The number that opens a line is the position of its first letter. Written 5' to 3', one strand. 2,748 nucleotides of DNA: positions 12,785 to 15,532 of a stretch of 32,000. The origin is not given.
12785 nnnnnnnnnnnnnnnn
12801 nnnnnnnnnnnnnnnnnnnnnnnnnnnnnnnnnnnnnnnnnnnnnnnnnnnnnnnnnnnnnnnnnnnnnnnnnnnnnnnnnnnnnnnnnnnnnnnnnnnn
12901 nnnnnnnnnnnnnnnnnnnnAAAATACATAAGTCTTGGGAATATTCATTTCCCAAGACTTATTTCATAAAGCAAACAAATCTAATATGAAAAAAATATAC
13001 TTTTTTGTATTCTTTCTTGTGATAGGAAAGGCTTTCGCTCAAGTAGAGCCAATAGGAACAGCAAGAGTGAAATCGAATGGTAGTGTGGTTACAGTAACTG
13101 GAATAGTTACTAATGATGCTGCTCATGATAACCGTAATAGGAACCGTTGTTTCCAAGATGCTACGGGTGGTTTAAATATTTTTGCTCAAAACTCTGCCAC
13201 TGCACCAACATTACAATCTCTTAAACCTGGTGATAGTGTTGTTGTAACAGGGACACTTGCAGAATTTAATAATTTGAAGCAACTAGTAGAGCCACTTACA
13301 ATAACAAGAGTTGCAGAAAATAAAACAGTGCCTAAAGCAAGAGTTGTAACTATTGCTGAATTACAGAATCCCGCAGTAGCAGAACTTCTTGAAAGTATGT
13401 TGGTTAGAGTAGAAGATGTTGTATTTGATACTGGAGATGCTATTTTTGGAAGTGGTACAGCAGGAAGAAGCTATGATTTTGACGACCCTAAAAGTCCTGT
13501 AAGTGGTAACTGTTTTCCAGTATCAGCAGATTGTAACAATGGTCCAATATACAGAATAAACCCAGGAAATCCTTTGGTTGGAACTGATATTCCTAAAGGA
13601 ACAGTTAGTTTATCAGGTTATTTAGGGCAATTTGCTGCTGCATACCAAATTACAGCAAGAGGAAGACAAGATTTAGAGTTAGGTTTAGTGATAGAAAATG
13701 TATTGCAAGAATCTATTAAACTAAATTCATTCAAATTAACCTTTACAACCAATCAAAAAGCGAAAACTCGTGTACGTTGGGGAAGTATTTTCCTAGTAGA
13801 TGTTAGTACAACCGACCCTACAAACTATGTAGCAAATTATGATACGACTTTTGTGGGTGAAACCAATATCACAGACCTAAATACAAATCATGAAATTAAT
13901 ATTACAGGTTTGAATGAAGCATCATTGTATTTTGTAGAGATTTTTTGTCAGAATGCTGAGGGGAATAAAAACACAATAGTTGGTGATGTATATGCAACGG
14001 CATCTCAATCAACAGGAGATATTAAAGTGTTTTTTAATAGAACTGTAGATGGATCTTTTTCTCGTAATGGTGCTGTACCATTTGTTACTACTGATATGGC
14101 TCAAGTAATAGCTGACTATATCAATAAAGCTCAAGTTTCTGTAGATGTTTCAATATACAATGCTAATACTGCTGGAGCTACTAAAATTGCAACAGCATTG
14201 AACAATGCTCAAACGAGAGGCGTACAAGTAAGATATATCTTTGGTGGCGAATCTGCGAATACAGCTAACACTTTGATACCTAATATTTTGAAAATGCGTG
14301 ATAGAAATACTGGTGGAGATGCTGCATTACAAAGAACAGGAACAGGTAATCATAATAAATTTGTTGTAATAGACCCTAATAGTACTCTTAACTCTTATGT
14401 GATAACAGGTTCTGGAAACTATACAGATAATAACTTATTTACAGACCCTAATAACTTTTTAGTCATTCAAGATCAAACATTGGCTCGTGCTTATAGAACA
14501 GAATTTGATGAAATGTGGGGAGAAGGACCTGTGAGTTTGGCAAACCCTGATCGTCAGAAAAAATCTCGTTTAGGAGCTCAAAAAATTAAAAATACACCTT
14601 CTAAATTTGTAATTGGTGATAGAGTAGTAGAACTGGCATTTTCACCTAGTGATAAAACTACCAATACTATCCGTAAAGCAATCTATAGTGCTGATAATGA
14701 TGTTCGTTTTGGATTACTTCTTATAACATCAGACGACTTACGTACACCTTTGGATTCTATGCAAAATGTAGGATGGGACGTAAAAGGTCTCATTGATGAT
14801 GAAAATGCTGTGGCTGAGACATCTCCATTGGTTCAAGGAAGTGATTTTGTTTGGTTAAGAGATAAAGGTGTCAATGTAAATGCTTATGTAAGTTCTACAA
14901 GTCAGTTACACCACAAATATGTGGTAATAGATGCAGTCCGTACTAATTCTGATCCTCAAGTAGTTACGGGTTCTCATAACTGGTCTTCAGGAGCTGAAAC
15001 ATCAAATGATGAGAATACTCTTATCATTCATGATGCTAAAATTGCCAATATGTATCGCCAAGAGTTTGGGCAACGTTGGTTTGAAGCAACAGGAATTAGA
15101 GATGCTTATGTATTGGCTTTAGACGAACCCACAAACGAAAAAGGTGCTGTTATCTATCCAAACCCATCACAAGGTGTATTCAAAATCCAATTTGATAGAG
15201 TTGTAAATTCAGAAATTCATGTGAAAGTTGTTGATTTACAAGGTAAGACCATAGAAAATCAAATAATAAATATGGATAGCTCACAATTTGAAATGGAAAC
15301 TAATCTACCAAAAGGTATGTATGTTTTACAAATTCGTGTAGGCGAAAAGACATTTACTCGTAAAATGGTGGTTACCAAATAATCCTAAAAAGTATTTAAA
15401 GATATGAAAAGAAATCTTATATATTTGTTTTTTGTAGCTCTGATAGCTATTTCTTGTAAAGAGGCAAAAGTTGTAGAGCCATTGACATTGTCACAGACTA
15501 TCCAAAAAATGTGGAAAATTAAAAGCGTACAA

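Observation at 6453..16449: Candidate T9SS-dependent extracellular nucleic-acid capture and degradation locus (a PUL-like system for DNA/RNA)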

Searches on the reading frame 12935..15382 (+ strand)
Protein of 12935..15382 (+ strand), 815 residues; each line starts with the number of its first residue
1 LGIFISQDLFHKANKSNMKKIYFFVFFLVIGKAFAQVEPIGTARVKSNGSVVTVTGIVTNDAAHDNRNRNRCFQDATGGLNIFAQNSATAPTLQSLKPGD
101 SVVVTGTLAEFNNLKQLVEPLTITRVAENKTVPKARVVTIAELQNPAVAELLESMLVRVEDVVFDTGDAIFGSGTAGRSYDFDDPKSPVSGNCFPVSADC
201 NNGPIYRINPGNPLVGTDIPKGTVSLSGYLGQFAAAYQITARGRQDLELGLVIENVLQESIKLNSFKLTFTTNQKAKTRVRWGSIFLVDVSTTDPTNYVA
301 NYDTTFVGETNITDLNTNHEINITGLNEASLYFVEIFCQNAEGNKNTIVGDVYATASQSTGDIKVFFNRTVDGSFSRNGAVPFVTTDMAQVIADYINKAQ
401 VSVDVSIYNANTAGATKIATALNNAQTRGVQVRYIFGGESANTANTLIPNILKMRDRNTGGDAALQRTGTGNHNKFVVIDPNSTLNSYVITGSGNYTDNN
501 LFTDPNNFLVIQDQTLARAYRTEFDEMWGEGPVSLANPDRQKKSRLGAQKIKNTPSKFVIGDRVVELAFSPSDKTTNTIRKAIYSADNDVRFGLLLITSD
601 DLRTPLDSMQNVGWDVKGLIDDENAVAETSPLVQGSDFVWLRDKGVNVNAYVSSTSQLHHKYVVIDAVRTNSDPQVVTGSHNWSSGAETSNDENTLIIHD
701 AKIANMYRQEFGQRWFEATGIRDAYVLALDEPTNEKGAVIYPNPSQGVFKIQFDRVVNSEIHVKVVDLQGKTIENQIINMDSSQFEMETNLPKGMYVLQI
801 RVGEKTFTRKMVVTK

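Call 4: search_protein_families(library=pfam, proteins=[window:12935-15382:+], max_evalue=0.01)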
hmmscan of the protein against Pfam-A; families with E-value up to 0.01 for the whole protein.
window:12935-15382:+ (815 aa): 4 families
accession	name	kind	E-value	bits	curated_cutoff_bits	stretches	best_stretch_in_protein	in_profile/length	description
PF13091.12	PLDc_2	-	7.6e-35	120.1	27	2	580-715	2-132/132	PLD-like domain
PF18962.6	Por_Secre_tail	-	4.4e-13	49.8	27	1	740-813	1-75/75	Secretion system C-terminal sorting domain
PF18942.5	DUF5689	-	3e-09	37.5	28.6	1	49-246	23-216/217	Family of unknown function (DUF5689)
PF01336.31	tRNA_anti-codon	-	0.0013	19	27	0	73-114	22-63/75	OB-fold nucleic acid binding domain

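Call 5: search_protein_families(library=ncbifam, proteins=[window:12935-15382:+], max_evalue=0.01)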
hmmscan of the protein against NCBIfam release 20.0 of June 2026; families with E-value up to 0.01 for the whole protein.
window:12935-15382:+ (815 aa): 9 families
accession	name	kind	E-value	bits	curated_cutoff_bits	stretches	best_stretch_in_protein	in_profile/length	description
NF038113.1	T9SSA_dep_M36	equivalog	3.7e-12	45.2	885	1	723-813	779-868/869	T9SS-dependent M36 family metallopeptidase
TIGR04183.1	Por_Secre_tail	domain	1.1e-11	44.5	23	1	740-813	1-71/72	T9SS type A sorting domain-containing protein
NF038319.1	DISARM_DrmC_I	equivalog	2.9e-10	40.1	133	1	386-526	93-233/236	DISARM system phospholipase D-like protein DrmC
NF010492.0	PRK13912.1-3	equivalog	3.8e-10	39.6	297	1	389-528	36-172/178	nuclease NucT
NF033681.1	ExeM_NucH_DNase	subfamily_domain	7.9e-07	28.3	300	1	55-160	17-109/546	ExeM/NucH family extracellular endonuclease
NF010490.0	PRK13912.1-1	equivalog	4.7e-05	23.5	211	1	386-514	29-141/159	nuclease NucT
NF050177.1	TapA_OM_Porphy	equivalog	0.00015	20.7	500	1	734-813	467-543/544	TapA/TapC family T9SS-dependent outer membrane protein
NF008164.0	PRK10917.1-2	equivalog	0.0011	17.3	785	1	44-138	65-163/704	ATP-dependent DNA helicase RecG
NF010491.0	PRK13912.1-2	equivalog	0.0022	17.8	225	0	382-500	31-146/180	nuclease NucT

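Call 13: find_encoding_contigs(protein=window:12986-15382:+, flank=10000, max_places=6)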
Protein window:12986-15382:+ (798 aa): no gene with exactly this product is on record in the collection.

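Call 16: find_homologous_proteins(query=window:12986-15382:+, max_evalue=1e-10)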
Query window:12986-15382:+ (798 aa): 143 proteins with E <= 1e-10 among 8000 candidates; the best 120 are listed.
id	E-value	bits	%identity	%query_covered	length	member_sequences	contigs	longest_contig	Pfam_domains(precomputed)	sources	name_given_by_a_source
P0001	0.0e+0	1690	94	100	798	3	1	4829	PF18962.8,PF13091.13,PF18942.6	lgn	-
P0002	0.0e+0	1554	86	100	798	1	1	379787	PF18962.8,PF13091.13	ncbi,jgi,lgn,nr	ncbi:MAG: phospholipase D-like domain-containing protein [Raineya sp.]|jgi:phosphatidylserine/phosph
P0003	0.0e+0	1494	83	100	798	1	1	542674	PF18962.8,PF13091.13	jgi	-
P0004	0.0e+0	1403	78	100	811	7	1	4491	PF18962.8,PF13091.13,PF18942.6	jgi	jgi:phosphatidylserine/phosphatidylglycerophosphate/cardiolipin synthase-like enzyme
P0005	0.0e+0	1265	70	100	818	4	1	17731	PF18962.8,PF13091.13,PF18942.6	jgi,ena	-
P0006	0.0e+0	1241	69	100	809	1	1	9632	PF18962.8,PF13091.13,PF18942.6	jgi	jgi:phosphatidylserine/phosphatidylglycerophosphate/cardiolipin synthase-like enzyme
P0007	0.0e+0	1230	68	100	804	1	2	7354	PF18962.8,PF13091.13,PF18942.6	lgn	-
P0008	0.0e+0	1217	67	100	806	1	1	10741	PF18962.8,PF13091.13,PF18942.6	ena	-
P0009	0.0e+0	1210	67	100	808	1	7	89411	PF18962.8,PF13091.13,PF18942.6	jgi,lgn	jgi:phosphatidylserine/phosphatidylglycerophosphate/cardiolipin synthase-like enzyme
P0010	0.0e+0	1195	66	100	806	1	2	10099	PF18962.8,PF13091.13,PF18942.6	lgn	-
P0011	0.0e+0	1189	66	100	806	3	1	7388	PF18962.8,PF13091.13,PF18942.6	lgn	-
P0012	0.0e+0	1183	66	100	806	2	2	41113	PF18962.8,PF13091.13,PF18942.6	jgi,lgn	jgi:phosphatidylserine/phosphatidylglycerophosphate/cardiolipin synthase-like enzyme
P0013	0.0e+0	1177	65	100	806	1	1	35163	PF18962.8,PF13091.13,PF18942.6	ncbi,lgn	ncbi:MAG: hypothetical protein Fur0027_15180 [Raineya sp.]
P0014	0.0e+0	1176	65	100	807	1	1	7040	PF18962.8,PF13091.13,PF18942.6,PF01336.32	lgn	-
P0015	0.0e+0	1175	66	100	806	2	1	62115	PF18962.8,PF13091.13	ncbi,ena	-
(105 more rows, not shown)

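Call 18: find_related_loci(query=A1, collection=genome_contigs, flank=10000)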
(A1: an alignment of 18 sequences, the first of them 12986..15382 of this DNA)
Query A1 (798 aa) in genome_contigs; peptide patterns used: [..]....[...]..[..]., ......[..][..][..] (x = any residue, [..] = any of these).
600 stretches matched a pattern (row limit reached: there are more); 586 encode a relative of the query (tblastn E <= 1e-3); the best 80 are kept; 80 distinct loci.
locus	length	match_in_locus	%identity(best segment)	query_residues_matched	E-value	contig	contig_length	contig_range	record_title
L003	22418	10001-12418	66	1-798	0e+0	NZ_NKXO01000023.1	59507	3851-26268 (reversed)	Raineya orbicola strain SPSPC-11 Contig0023, whole genome shotgun sequence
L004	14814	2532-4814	50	9-798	0e+0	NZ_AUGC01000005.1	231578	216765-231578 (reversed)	Thermonema rossianum DSM 10300 K384DRAFT_scaffold00004.4_C, whole genome shotgun sequence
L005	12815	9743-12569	43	1-798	0e+0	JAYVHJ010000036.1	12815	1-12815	MAG: Raineyaceae bacterium isolate GL49_Down_concoct_216 GL49_Down_concoct_216_35, whole genome shotgun sequence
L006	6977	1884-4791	41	1-798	2e-179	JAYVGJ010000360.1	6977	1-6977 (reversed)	MAG: Raineyaceae bacterium isolate GL46_Up_concoct_182 GL46_Up_concoct_182_359, whole genome shotgun sequence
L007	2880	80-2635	39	1-798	2e-178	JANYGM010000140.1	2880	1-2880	MAG: bacterium isolate 341R_metabinner_26_sub 341R_k141_702144, whole genome shotgun sequence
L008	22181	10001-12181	37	1-798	3e-131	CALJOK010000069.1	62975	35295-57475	MAG: uncultured Saprospiraceae bacterium isolate B3_Bin_Bin_130_1 genome assembly, contig: c_000000810572, whole genome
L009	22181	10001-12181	37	1-798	8e-130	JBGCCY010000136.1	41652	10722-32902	MAG: Saprospiraceae bacterium isolate SGMAG-95 contig136, whole genome shotgun sequence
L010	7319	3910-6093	35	6-796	1e-126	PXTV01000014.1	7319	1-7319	MAG: Bacteroidetes bacterium SW_11_45_7 sw_11_scaffold_1118, whole genome shotgun sequence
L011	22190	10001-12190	36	1-798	4e-123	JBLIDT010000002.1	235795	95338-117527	MAG: Cryomorphaceae bacterium isolate 3300053698_121 Ga0535657_0000011, whole genome shotgun sequence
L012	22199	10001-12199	35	1-796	7e-120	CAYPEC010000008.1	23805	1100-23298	MAG TPA_asm: uncultured Bacteroidia bacterium isolate binchicken_co205_88 genome assembly, contig: NODE_1605_length_2380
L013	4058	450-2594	37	1-783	1e-119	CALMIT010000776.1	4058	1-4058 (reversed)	MAG TPA_asm: uncultured Saprospiraceae bacterium isolate SRR2107183_bin.4_CONCOCT_v1.1_MAG genome assembly, contig: ERZ7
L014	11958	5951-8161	35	1-798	2e-123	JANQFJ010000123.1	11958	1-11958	MAG: Saprospiraceae bacterium isolate PL23a_bin.82 k99_3061553, whole genome shotgun sequence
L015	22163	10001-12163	37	18-798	5e-116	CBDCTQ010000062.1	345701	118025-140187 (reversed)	MAG: Saprospiraceae bacterium isolate 1ab7e0f0-3907-407f-9b0c-1ef4ebadb405 genome assembly, contig: contig_62, whole gen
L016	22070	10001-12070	36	1-761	1e-114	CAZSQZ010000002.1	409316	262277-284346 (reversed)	MAG TPA_asm: uncultured Flavobacteriales bacterium isolate binchicken_co385_33 genome assembly, contig: NODE_2_length_40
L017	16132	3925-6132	34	1-798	6e-113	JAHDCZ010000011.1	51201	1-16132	MAG: Saprospiraceae bacterium isolate MAG-146 RZ_1815, whole genome shotgun sequence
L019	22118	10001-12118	35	1-796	3e-110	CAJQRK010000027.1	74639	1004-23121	MAG: uncultured Flavobacteriales bacterium isolate RIS_SAG_09 genome assembly, contig: c_000000000661, whole genome shot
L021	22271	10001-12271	35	19-798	2e-109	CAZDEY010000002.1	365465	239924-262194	MAG TPA_asm: uncultured Roseivirgaceae bacterium isolate SRP063590_co1_35 genome assembly, contig: NODE_8_length_365465_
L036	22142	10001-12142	32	1-784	2e-104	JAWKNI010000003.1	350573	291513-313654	MAG: Flavobacteriales bacterium isolate AC3.41 AC3.41.fa-3, whole genome shotgun sequence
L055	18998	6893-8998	34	32-796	7e-99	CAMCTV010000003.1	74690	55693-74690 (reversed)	MAG: Chryseobacterium gleum isolate TE-11nov19-150 genome assembly, contig: TE-11nov19-C259, whole genome shotgun sequen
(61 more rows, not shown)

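Call 21: find_encoding_contigs(protein=P0002, flank=10000, max_places=3)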
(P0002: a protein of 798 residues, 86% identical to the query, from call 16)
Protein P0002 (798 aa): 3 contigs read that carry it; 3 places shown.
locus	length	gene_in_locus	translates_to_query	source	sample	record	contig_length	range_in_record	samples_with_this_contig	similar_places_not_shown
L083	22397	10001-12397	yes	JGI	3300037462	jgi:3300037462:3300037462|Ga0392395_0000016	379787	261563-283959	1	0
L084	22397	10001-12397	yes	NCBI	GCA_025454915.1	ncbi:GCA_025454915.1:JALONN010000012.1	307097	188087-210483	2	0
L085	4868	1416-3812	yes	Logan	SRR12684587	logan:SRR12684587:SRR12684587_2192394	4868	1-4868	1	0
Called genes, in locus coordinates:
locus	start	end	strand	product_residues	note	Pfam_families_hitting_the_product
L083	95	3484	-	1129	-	PF13620:CarboxypepD_reg, PF13715:CarbopepD_reg_2, PF25183:OMP_b-brl_4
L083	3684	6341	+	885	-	PF04231:Endonuclease_1, PF03160:Calx-beta, PF18962:Por_Secre_tail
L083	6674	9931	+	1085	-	PF18962:Por_Secre_tail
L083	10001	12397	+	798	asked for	PF13091:PLDc_2, PF18962:Por_Secre_tail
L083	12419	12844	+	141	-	-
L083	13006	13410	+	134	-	-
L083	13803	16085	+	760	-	PF00317:Ribonuc_red_lgN, PF02867:Ribonuc_red_lgC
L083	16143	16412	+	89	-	PF00173:Cyt-b5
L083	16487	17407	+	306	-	PF25231:DUF7847, PF10110:GPDPase_memb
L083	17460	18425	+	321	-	PF20030:bpMoxR, PF07726:AAA_3, PF07728:AAA_5, PF17863:AAA_lid_2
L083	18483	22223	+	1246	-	PF00512:HisKA (weak), PF02518:HATPase_c, PF14501:HATPase_c_5 (faint)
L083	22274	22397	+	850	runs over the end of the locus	PF13620:CarboxypepD_reg, PF13715:CarbopepD_reg_2, PF07715:Plug, PF00593:TonB_dep_Rec_b-barrel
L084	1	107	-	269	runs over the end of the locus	-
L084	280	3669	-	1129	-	PF13620:CarboxypepD_reg, PF13715:CarbopepD_reg_2, PF25183:OMP_b-brl_4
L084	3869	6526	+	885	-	PF04231:Endonuclease_1, PF03160:Calx-beta, PF18962:Por_Secre_tail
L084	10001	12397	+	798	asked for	PF13091:PLDc_2, PF18962:Por_Secre_tail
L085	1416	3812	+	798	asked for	PF13091:PLDc_2, PF18962:Por_Secre_tail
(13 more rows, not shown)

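Call 22: find_encoding_contigs(protein=P0003, flank=10000, max_places=3)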
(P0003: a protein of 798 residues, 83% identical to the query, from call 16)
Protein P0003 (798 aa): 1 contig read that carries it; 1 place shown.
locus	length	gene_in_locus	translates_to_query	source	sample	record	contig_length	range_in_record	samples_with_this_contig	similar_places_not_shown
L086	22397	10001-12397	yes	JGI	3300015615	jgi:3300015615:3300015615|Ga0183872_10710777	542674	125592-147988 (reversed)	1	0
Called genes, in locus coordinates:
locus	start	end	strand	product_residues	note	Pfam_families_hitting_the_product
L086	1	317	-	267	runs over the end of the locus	-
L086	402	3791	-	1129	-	PF13620:CarboxypepD_reg, PF13715:CarbopepD_reg_2, PF25183:OMP_b-brl_4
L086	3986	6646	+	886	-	PF04231:Endonuclease_1, PF03160:Calx-beta, PF18962:Por_Secre_tail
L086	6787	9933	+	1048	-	PF18962:Por_Secre_tail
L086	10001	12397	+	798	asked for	PF13091:PLDc_2, PF18962:Por_Secre_tail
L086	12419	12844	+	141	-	-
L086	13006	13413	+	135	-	-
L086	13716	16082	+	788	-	PF03477:ATP-cone, PF00317:Ribonuc_red_lgN, PF02867:Ribonuc_red_lgC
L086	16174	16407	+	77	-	PF00173:Cyt-b5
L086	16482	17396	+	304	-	-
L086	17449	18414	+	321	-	PF20030:bpMoxR, PF07726:AAA_3, PF07728:AAA_5, PF17863:AAA_lid_2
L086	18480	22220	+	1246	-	PF00512:HisKA (weak), PF02518:HATPase_c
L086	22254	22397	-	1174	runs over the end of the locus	PF12698:ABC2_membrane_3 (weak), PF01433:Peptidase_M1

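Call 27: search_protein_families(library=pfam, proteins=[L003:925-3615:-, L003:13582-17145:+, L003:17257-18186:+, L003:18183-19826:+, L004:6215-8884:+, L021:1-1068:+, L021:12780-16067:+, L021:16437-18977:-, L021:3748-9870:+, L021:12287-12760:+], max_evalue=0.001)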
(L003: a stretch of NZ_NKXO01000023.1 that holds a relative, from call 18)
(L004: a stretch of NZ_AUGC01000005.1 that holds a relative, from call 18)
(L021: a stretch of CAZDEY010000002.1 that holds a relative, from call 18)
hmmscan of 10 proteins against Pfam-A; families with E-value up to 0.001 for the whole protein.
L003:925-3615:- (896 aa): 5 families
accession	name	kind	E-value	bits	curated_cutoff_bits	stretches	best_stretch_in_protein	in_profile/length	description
PF07478.18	Dala_Dala_lig_C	-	9.9e-57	192.2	24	4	301-443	63-203/204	D-ala D-ala ligase C-terminus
PF01820.27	Dala_Dala_lig_N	-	1.5e-50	171.2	34.6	2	3-134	1-121/121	D-ala D-ala ligase N-terminus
PF13535.11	ATP-grasp_4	-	5.4e-10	39.6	27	0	679-717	2-40/160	ATP-grasp domain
PF02655.19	ATP-grasp_3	-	3.4e-05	24.4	23.2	0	309-364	59-115/160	ATP-grasp domain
PF08443.16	RimK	-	0.00097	19.2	21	0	637-711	3-72/188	RimK-like ATP-grasp domain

L003:13582-17145:+ (1187 aa): 5 families
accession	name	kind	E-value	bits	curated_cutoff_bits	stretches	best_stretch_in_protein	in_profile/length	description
PF17963.7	Big_9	-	4.9e-117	383.5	23.6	6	1001-1090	1-88/89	Bacterial Ig domain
PF17803.7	Cadherin_4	-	2.1e-99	326.5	25.1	6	797-869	1-71/71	Bacterial cadherin-like domain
PF17892.7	Cadherin_5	-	1.7e-81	268.7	26.5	6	1001-1092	2-97/98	Cadherin-like domain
PF13585.12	CHU_C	-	6.1e-26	90.8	27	1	1099-1185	2-86/86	CHU_C Type IX secretion signal domain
PF19076.6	CshA_repeat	-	8.9e-13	49.2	27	0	1008-1069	8-79/103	Surface adhesin CshA repetitive domain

L003:17257-18186:+ (309 aa): 1 family
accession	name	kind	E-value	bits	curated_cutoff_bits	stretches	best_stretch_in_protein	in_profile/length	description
PF03741.22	TerC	-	1.3e-42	146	27.8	1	33-232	2-177/178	Integral membrane protein TerC family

L003:18183-19826:+ (547 aa): 2 families
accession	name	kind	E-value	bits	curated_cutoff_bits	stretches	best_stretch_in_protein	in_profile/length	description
PF01433.26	Peptidase_M1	-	9e-15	55.3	27.7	1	259-464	3-218/218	Peptidase family M1 domain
PF17900.6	Peptidase_M1_N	-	9.4e-10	39.3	25.8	1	40-214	3-182/186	Peptidase M1 N-terminal domain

L004:6215-8884:+ (889 aa): 4 families
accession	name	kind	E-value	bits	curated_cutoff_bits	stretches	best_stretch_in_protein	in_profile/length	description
PF00593.30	TonB_dep_Rec_b-barrel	-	6.6e-38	132.1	27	1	371-851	11-436/436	TonB dependent receptor-like, beta-barrel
PF07715.20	Plug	-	2.8e-19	70.1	23.9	1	146-268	2-107/107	TonB-dependent Receptor Plug Domain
PF13715.12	CarbopepD_reg_2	-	1.9e-15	57.1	32.2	1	55-135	1-87/88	CarboxypepD_reg-like domain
PF13620.12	CarboxypepD_reg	-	9.1e-09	36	32.3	1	55-113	2-65/82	Carboxypeptidase regulatory-like domain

L021:1-1068:+ (355 aa): 1 family
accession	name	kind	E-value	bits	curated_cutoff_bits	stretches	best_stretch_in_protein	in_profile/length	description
PF18962.6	Por_Secre_tail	-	4.8e-07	30.4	27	1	277-344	1-65/75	Secretion system C-terminal sorting domain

L021:12780-16067:+ (1095 aa): 4 families
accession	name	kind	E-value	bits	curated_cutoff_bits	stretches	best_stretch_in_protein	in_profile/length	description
PF25183.1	OMP_b-brl_4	-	1e-49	170.1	30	1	245-945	1-749/838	Outer membrane beta barrel domain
PF13620.12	CarboxypepD_reg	-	2.2e-19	70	32.3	1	30-112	1-82/82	Carboxypeptidase regulatory-like domain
PF13715.12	CarbopepD_reg_2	-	3.4e-12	46.7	32.2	1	31-123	1-88/88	CarboxypepD_reg-like domain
PF07715.20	Plug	-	7.2e-05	23.7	23.9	1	135-233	5-98/107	TonB-dependent Receptor Plug Domain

L021:16437-18977:- (846 aa): 5 families
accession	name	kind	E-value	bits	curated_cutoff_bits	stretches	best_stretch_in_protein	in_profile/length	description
PF14905.12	OMP_b-brl_3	-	5e-99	332.6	27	1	392-819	2-408/408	Outer membrane protein beta-barrel family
PF00593.30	TonB_dep_Rec_b-barrel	-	1.5e-26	94.7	27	1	333-737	9-375/436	TonB dependent receptor-like, beta-barrel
PF13620.12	CarboxypepD_reg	-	3e-13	50.4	32.3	1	36-106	2-73/82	Carboxypeptidase regulatory-like domain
PF13715.12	CarbopepD_reg_2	-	1.1e-11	45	32.2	1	36-126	1-86/88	CarboxypepD_reg-like domain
PF07715.20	Plug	-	1.9e-10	41.6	23.9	1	154-229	22-107/107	TonB-dependent Receptor Plug Domain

L021:3748-9870:+ (2040 aa): 5 families
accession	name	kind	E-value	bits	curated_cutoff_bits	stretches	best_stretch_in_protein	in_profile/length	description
PF18942.5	DUF5689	-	3.4e-16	60.2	28.6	2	561-721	38-216/217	Family of unknown function (DUF5689)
PF16409.10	DUF5017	-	4.3e-13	49.6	28.8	1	1643-1748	48-168/187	Domain of unknown function (DUF5017)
PF18962.6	Por_Secre_tail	-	1.9e-08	34.9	27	1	1971-2036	1-72/75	Secretion system C-terminal sorting domain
PF22073.2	Cep192_D4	-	1.9e-08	34.9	35.5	0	295-351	41-95/112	Cep192 domain 4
PF00629.30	MAM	-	7.4e-05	23.1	26.4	0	464-527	99-155/158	MAM domain, meprin/A5/mu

L021:12287-12760:+ (157 aa): 1 family
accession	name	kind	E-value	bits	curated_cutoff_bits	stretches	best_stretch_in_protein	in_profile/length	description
PF13648.12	Lipocalin_4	-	0.00052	21.3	22.4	1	37-108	2-76/89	Lipocalin-like domain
